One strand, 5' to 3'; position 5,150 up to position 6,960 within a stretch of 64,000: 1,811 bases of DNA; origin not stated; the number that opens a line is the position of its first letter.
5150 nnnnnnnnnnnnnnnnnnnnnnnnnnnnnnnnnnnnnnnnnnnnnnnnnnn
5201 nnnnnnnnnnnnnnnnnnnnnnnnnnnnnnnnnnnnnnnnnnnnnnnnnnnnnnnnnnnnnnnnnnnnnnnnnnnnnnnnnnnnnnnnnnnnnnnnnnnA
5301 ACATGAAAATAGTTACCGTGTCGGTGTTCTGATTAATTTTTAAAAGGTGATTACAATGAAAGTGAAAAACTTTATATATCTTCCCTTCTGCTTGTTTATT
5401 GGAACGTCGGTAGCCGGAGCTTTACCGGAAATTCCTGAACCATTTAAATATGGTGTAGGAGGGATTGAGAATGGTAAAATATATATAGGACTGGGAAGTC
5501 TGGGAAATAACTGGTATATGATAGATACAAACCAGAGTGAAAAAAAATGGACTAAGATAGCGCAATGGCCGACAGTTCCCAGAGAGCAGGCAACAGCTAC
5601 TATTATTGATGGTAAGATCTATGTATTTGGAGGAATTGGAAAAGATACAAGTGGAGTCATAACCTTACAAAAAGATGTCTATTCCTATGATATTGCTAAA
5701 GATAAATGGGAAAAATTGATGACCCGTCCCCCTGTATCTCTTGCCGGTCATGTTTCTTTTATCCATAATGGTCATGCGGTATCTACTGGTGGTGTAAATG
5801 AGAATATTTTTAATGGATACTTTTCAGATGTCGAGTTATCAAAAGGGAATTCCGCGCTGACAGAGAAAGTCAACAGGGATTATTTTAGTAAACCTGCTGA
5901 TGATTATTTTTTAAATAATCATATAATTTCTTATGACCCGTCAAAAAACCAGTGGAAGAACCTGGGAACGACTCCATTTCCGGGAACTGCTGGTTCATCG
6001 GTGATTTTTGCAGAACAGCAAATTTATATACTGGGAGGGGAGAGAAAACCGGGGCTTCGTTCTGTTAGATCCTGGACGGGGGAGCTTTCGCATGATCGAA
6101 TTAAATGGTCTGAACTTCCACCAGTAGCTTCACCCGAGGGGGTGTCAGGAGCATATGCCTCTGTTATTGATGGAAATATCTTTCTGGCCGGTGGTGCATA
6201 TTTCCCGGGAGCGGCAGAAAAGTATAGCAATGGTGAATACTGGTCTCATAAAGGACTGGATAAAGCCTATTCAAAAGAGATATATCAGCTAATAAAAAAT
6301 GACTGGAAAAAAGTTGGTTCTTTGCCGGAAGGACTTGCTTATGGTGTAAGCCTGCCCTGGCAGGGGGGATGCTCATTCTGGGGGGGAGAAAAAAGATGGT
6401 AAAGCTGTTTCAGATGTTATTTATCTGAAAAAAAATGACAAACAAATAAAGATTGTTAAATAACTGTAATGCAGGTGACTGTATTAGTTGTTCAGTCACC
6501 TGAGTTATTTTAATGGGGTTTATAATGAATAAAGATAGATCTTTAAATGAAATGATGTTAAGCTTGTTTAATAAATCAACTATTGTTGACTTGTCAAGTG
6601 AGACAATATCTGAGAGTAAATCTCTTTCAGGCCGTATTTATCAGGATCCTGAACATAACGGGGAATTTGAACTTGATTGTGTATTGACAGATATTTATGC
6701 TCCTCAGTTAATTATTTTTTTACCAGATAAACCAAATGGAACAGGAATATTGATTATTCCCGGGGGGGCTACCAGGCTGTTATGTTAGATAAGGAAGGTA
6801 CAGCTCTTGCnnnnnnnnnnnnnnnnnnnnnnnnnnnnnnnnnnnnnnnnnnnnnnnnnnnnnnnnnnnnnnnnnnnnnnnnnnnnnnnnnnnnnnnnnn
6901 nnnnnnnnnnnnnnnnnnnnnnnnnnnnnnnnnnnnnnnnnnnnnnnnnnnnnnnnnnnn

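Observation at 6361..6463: nanM C-terminus needs two compensating G-run corrections to match NanM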

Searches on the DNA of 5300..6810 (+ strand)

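Call 6: search_dna_similar(query=window:5300-6800:+, collection=ecoli_genomes, mode=near, max_rows=30)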
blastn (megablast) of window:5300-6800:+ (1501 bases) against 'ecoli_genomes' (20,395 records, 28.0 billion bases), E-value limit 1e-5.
Records with a match: 689; places in all: 689; records where one place covers at least 80% of the query: 689.
Genomes with a match: 689 of 5426; with a place that covers at least 80% of the query: 689. Places per genome that has any: lowest 1, median 1, highest 1. On chromosomes: 688 places; on plasmids: 1.
Best place of each record, by identity: >=99% 677; 95-99% 12.
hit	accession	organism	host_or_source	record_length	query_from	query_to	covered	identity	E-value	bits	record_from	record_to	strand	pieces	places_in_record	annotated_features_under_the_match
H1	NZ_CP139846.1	Escherichia coli strain Nord58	Homo sapiens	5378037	1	1501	100%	99.9%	0e+0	2767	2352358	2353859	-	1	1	N-acetylneuraminate epimerase | alpha/beta hydrolase | oligogalacturonate-specific porin KdgM family protein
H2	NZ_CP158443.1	Escherichia coli strain ATCC 25922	Homo sapiens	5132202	1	1501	100%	99.7%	0e+0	2752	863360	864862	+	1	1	N-acetylneuraminate epimerase | alpha/beta hydrolase | oligogalacturonate-specific porin KdgM family protein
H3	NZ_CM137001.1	Escherichia coli strain HSP60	Homo sapiens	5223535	1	1501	100%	99.7%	0e+0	2752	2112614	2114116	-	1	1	N-acetylneuraminate epimerase | alpha/beta hydrolase | oligogalacturonate-specific porin KdgM family protein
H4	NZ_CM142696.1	Escherichia coli strain UID2309220041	Homo sapiens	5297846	1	1501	100%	99.7%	0e+0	2750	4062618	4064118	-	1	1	N-acetylneuraminate epimerase | alpha/beta hydrolase | oligogalacturonate-specific porin KdgM family protein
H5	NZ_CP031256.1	Escherichia coli strain M16807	Homo sapiens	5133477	1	1501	100%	99.7%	0e+0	2747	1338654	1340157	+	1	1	N-acetylneuraminate epimerase | alpha/beta hydrolase | oligogalacturonate-specific porin KdgM family protein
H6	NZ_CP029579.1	Escherichia coli strain DA33137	Homo sapiens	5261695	1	1501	100%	99.7%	0e+0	2747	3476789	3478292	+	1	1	N-acetylneuraminate epimerase | alpha/beta hydrolase | oligogalacturonate-specific porin KdgM family protein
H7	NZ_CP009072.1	Escherichia coli ATCC 25922 strain ATCC 25922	human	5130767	1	1501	100%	99.7%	0e+0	2747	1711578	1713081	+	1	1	N-acetylneuraminate epimerase | alpha/beta hydrolase | oligogalacturonate-specific porin KdgM family protein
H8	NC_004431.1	Escherichia coli CFT073 strain CFT073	-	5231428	1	1501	100%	99.7%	0e+0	2747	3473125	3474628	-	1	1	N-acetylneuraminate epimerase | alpha/beta hydrolase | oligogalacturonate-specific porin KdgM family protein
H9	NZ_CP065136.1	Escherichia coli strain EE72d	Bos taurus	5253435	1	1501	100%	99.7%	0e+0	2747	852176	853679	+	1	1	N-acetylneuraminate epimerase | alpha/beta hydrolase | oligogalacturonate-specific porin KdgM family protein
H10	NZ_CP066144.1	Escherichia coli strain ZLWT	pig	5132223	1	1501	100%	99.7%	0e+0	2747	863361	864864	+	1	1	N-acetylneuraminate epimerase | alpha/beta hydrolase | oligogalacturonate-specific porin KdgM family protein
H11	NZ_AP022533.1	Escherichia coli strain THO-006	Homo sapiens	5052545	1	1501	100%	99.7%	0e+0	2747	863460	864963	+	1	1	N-acetylneuraminate epimerase | alpha/beta hydrolase | oligogalacturonate-specific porin KdgM family protein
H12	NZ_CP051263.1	Escherichia coli CFT073 strain CFT073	missing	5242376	1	1501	100%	99.7%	0e+0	2747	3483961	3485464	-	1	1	N-acetylneuraminate epimerase | alpha/beta hydrolase | oligogalacturonate-specific porin KdgM family protein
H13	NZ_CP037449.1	Escherichia coli strain ATCC 25922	missing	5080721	1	1501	100%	99.7%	0e+0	2747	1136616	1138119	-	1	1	N-acetylneuraminate epimerase | alpha/beta hydrolase | oligogalacturonate-specific porin KdgM family protein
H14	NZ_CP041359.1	Escherichia coli strain U1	missing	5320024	1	1501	100%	99.7%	0e+0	2747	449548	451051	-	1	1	N-acetylneuraminate epimerase | alpha/beta hydrolase | oligogalacturonate-specific porin KdgM family protein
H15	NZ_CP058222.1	Escherichia coli strain CFT073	Homo sapiens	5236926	1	1501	100%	99.7%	0e+0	2747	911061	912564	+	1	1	N-acetylneuraminate epimerase | alpha/beta hydrolase | oligogalacturonate-specific porin KdgM family protein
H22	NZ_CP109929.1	Escherichia coli O6:K2:H1 strain C 691-04A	Homo sapiens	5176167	1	1501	100%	99.7%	0e+0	2747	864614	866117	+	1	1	N-acetylneuraminate epimerase | alpha/beta hydrolase | oligogalacturonate-specific porin KdgM family protein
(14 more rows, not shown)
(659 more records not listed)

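Call 7: get_annotated_region(hit=H8, flank=3000)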
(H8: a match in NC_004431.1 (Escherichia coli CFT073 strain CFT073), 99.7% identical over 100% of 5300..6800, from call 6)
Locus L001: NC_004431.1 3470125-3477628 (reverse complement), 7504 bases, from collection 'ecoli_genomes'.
description: Escherichia coli CFT073, complete sequence
organism: Escherichia coli CFT073 strain CFT073 (NCBI taxid 199310)
replicon: chromosome; assembly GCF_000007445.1
host: -; source: -; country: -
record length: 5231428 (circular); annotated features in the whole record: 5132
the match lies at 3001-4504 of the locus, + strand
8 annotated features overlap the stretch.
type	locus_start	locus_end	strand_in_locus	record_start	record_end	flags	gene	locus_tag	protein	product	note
CDS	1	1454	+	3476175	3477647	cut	-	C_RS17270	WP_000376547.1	MFS transporter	-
CDS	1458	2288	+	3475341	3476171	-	-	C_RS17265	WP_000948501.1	alpha/beta hydrolase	-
CDS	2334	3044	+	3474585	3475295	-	-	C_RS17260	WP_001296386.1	oligogalacturonate-specific porin KdgM family protein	-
CDS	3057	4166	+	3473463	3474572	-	-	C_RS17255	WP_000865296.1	N-acetylneuraminate epimerase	-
CDS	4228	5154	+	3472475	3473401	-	-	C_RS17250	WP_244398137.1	alpha/beta hydrolase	-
CDS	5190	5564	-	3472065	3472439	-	-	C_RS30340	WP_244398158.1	FCD domain-containing protein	-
CDS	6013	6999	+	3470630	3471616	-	-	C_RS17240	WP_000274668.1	sialate O-acetylesterase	-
CDS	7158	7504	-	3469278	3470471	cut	-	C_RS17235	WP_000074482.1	MFS transporter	-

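Call 8: get_annotated_region(hit=H1, flank=3000)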
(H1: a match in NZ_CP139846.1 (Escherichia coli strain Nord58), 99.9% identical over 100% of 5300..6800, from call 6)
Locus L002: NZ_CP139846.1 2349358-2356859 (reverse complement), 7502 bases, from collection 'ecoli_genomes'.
description: Escherichia coli strain Nord58 chromosome, complete genome
organism: Escherichia coli strain Nord58 (NCBI taxid 562)
replicon: chromosome; assembly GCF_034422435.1
host: Homo sapiens; source: -; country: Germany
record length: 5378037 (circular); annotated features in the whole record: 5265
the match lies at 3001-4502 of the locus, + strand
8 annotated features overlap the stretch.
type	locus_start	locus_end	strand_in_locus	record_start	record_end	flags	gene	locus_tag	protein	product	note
CDS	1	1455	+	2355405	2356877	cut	-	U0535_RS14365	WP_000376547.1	MFS transporter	-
CDS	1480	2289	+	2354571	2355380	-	-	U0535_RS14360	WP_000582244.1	alpha/beta hydrolase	-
CDS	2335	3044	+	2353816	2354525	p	-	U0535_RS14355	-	oligogalacturonate-specific porin KdgM family protein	frameshifted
CDS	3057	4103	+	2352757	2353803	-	-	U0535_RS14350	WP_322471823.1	N-acetylneuraminate epimerase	-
CDS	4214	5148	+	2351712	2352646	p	-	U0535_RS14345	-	alpha/beta hydrolase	frameshifted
CDS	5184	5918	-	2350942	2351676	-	nanR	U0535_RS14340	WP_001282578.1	transcriptional regulator NanR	-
CDS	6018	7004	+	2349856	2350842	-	-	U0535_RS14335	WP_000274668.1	sialate O-acetylesterase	-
CDS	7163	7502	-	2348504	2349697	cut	-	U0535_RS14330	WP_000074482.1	MFS transporter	-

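Call 9: get_annotated_region(hit=H4, flank=3000)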
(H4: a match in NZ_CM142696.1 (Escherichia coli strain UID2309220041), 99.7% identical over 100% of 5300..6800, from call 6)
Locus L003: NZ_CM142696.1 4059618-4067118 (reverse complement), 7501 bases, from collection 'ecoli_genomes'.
description: Escherichia coli strain UID2309220041 chromosome, whole genome shotgun sequence
organism: Escherichia coli strain UID2309220041 (NCBI taxid 562)
replicon: chromosome; assembly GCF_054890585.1
host: Homo sapiens; source: blood; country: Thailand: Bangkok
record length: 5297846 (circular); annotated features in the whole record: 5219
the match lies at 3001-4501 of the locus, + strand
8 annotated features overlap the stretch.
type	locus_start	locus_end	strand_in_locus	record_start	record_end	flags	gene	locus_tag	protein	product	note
CDS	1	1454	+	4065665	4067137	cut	-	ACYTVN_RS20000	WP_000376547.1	MFS transporter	-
CDS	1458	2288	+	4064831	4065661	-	-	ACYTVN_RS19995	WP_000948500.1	alpha/beta hydrolase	-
CDS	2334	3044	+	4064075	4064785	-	-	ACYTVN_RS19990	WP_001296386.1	oligogalacturonate-specific porin KdgM family protein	-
CDS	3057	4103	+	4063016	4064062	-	-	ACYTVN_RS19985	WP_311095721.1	N-acetylneuraminate epimerase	-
CDS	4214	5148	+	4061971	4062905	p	-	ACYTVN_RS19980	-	alpha/beta hydrolase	frameshifted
CDS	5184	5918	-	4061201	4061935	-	nanR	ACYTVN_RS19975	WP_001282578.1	transcriptional regulator NanR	-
CDS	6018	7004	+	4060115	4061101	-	-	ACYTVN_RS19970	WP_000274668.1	sialate O-acetylesterase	-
CDS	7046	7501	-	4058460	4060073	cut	-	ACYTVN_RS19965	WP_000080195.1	IS66-like element ISEc23 family transposase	-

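Call 17: search_dna_similar(query=window:6330-6420:+, collection=ecoli_genomes, mode=near, max_rows=60)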
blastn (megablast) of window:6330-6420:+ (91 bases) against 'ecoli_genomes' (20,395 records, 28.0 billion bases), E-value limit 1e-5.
Records with a match: 689; places in all: 689; records where one place covers at least 80% of the query: 689.
Genomes with a match: 689 of 5426; with a place that covers at least 80% of the query: 689. Places per genome that has any: lowest 1, median 1, highest 1. On chromosomes: 688 places; on plasmids: 1.
Best place of each record, by identity: >=99% 9; 95-99% 679; 90-95% 1.
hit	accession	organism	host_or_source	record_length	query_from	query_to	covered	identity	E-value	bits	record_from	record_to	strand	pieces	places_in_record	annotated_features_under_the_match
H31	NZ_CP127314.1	Escherichia coli strain C25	Bos taurus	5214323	1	91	100%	100.0%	2e-39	169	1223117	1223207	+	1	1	N-acetylneuraminate epimerase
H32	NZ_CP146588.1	Escherichia coli strain A1.S1.126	Homo sapiens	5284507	1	91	100%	100.0%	2e-39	169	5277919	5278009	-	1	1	hypothetical protein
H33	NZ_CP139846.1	Escherichia coli strain Nord58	Homo sapiens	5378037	1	91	100%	100.0%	2e-39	169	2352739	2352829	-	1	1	N-acetylneuraminate epimerase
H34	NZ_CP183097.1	Escherichia coli strain 446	Homo sapiens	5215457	1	91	100%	100.0%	2e-39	169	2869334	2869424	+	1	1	none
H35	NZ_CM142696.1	Escherichia coli strain UID2309220041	Homo sapiens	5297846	1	91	100%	100.0%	2e-39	169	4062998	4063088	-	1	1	N-acetylneuraminate epimerase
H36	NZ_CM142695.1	Escherichia coli strain UID2404240038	Homo sapiens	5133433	1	91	100%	100.0%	2e-39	169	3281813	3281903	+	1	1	N-acetylneuraminate epimerase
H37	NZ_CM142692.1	Escherichia coli strain UID2309220015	Homo sapiens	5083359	1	91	100%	100.0%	2e-39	169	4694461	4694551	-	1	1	N-acetylneuraminate epimerase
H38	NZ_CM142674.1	Escherichia coli strain UID2309220036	Homo sapiens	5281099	1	91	100%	100.0%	2e-39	169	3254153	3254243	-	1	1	N-acetylneuraminate epimerase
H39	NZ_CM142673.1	Escherichia coli strain UID2309220031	Homo sapiens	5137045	1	91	100%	100.0%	2e-39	169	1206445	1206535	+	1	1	N-acetylneuraminate epimerase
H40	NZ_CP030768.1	Escherichia coli strain 2017C-4173W12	missing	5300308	1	91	100%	98.9%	9e-38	163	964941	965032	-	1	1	N-acetylneuraminate epimerase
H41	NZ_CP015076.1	Escherichia coli strain Ecol_448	Homo sapiens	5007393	1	91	100%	98.9%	9e-38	163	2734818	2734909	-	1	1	N-acetylneuraminate epimerase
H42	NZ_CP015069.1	Escherichia coli strain Ecol_743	Homo sapiens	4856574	1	91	100%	98.9%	9e-38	163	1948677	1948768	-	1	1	N-acetylneuraminate epimerase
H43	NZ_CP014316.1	Escherichia coli JJ1887 strain JJ1887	Homo sapiens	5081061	1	91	100%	98.9%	9e-38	163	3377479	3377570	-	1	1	N-acetylneuraminate epimerase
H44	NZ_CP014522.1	Escherichia coli strain ZH063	Homo sapiens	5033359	1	91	100%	98.9%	9e-38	163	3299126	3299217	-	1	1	N-acetylneuraminate epimerase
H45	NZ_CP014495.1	Escherichia coli strain SaT040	Homo sapiens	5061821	1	91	100%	98.9%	9e-38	163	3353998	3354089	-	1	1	N-acetylneuraminate epimerase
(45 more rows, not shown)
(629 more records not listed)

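Call 18: search_dna_similar(query=L001:4030-4122:+, collection=ecoli_genomes, mode=near, max_rows=10)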
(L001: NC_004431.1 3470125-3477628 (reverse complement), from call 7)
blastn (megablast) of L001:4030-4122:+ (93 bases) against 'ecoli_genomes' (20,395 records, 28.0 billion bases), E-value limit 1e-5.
Records with a match: 689; places in all: 689; records where one place covers at least 80% of the query: 689.
Genomes with a match: 689 of 5426; with a place that covers at least 80% of the query: 689. Places per genome that has any: lowest 1, median 1, highest 1. On chromosomes: 688 places; on plasmids: 1.
Best place of each record, by identity: >=99% 576; 95-99% 111; 90-95% 2.
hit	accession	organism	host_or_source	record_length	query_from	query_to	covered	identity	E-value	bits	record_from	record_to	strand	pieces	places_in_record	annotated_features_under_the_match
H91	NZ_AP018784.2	Escherichia coli strain SK1144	-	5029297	1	93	100%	100.0%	2e-40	172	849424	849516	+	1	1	N-acetylneuraminate epimerase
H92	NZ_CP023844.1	Escherichia coli strain 4/1-1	Homo sapiens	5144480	1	93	100%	100.0%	2e-40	172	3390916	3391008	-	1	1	N-acetylneuraminate epimerase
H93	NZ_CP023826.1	Escherichia coli strain 4/4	Homo sapiens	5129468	1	93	100%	100.0%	2e-40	172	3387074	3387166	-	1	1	N-acetylneuraminate epimerase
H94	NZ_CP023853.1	Escherichia coli strain 2/0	Homo sapiens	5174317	1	93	100%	100.0%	2e-40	172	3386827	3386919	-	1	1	N-acetylneuraminate epimerase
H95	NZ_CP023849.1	Escherichia coli strain 4/0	Homo sapiens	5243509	1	93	100%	100.0%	2e-40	172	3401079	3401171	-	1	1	N-acetylneuraminate epimerase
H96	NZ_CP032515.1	Escherichia coli strain 118UI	Homo sapiens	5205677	1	93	100%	100.0%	2e-40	172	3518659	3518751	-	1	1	N-acetylneuraminate epimerase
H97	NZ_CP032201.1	Escherichia coli strain AR_0086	missing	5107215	1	93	100%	100.0%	2e-40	172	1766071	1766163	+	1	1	N-acetylneuraminate epimerase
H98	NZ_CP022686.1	Escherichia coli Nissle 1917 strain Nissle 1917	Homo sapiens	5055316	1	93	100%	100.0%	2e-40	172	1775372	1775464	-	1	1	N-acetylneuraminate epimerase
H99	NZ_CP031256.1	Escherichia coli strain M16807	Homo sapiens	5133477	1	93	100%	100.0%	2e-40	172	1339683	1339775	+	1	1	N-acetylneuraminate epimerase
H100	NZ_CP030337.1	Escherichia coli strain AR_451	missing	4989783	1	93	100%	100.0%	2e-40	172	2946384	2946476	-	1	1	N-acetylneuraminate epimerase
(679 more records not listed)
